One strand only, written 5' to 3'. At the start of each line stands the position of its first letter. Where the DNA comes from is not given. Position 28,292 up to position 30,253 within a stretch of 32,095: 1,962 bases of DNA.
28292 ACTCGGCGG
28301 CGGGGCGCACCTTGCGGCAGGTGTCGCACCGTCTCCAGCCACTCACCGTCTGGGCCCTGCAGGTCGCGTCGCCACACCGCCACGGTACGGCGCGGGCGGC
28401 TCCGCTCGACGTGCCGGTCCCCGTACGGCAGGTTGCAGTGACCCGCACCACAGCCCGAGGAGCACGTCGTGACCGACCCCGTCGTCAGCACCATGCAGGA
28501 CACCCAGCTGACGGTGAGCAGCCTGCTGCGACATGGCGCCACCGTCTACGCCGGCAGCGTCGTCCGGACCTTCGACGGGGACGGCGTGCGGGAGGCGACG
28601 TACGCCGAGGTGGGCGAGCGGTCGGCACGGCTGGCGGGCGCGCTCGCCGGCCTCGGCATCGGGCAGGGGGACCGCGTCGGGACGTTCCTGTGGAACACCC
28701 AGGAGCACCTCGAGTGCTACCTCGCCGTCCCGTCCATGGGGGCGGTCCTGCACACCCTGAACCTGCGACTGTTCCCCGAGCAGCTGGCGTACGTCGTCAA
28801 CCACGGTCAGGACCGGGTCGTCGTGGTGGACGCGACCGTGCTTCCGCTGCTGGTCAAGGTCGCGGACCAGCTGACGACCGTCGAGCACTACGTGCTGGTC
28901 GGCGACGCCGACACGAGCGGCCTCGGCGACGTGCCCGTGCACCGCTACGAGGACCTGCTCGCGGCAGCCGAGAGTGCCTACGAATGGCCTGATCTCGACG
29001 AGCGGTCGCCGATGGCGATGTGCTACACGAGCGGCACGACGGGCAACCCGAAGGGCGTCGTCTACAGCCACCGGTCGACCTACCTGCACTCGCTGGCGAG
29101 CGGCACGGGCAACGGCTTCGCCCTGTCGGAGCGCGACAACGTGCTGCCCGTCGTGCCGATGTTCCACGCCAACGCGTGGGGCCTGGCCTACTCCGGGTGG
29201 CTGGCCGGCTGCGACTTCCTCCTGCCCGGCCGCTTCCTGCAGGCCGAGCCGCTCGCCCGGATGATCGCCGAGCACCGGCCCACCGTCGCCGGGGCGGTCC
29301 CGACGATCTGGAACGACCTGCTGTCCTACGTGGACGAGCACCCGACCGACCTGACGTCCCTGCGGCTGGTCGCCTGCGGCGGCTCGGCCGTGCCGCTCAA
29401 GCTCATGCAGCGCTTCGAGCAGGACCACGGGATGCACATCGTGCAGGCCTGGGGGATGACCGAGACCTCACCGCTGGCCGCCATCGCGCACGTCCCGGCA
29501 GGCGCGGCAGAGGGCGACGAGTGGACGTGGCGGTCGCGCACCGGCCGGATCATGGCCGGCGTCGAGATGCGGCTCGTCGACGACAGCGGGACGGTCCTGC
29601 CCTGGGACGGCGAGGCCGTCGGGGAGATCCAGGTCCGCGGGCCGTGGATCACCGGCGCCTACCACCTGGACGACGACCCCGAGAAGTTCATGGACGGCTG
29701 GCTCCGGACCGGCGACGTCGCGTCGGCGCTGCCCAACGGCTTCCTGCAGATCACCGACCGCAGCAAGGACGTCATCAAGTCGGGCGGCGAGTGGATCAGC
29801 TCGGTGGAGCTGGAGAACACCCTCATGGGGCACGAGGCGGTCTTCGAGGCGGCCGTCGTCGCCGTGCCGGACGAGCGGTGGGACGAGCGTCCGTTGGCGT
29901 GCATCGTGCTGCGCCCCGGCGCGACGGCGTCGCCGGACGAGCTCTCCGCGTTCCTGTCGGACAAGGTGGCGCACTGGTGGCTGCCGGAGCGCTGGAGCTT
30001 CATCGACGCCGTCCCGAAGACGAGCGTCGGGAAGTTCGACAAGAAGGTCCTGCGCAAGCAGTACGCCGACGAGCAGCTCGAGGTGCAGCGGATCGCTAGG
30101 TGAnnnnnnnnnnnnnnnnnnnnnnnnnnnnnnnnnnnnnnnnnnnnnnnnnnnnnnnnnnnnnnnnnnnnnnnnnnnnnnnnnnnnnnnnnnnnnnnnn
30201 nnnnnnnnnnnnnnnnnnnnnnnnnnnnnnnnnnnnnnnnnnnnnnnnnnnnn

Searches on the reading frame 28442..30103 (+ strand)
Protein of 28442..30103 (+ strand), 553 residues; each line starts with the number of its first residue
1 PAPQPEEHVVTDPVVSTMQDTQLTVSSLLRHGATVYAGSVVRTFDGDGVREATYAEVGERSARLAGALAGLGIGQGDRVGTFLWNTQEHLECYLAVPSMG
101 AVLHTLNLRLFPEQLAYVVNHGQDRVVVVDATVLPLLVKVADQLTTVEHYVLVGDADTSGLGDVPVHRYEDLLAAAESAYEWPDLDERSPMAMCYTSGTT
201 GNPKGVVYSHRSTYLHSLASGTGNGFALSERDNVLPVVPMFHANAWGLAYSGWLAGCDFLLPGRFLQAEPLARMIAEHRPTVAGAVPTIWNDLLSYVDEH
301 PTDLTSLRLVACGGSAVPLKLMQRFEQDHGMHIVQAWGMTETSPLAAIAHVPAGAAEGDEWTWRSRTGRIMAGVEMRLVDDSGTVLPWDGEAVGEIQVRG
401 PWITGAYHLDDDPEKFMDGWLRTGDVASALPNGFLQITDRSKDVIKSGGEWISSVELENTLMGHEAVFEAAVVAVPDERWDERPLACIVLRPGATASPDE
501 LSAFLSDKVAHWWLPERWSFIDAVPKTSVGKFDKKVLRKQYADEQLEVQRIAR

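Call 37: search_protein_families(library=pfam, proteins=[window:28442-30103:+], max_evalue=0.0001)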
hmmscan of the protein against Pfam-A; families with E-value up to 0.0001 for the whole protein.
window:28442-30103:+ (553 aa): 2 families
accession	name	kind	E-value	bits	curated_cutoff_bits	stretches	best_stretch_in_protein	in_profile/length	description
PF00501.34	AMP-binding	-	6.5e-79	265.9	29.9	1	44-407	16-383/384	AMP-binding enzyme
PF13193.12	AMP-binding_C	-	3.2e-17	63.6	24.5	1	456-531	1-76/76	AMP-binding enzyme C-terminal domain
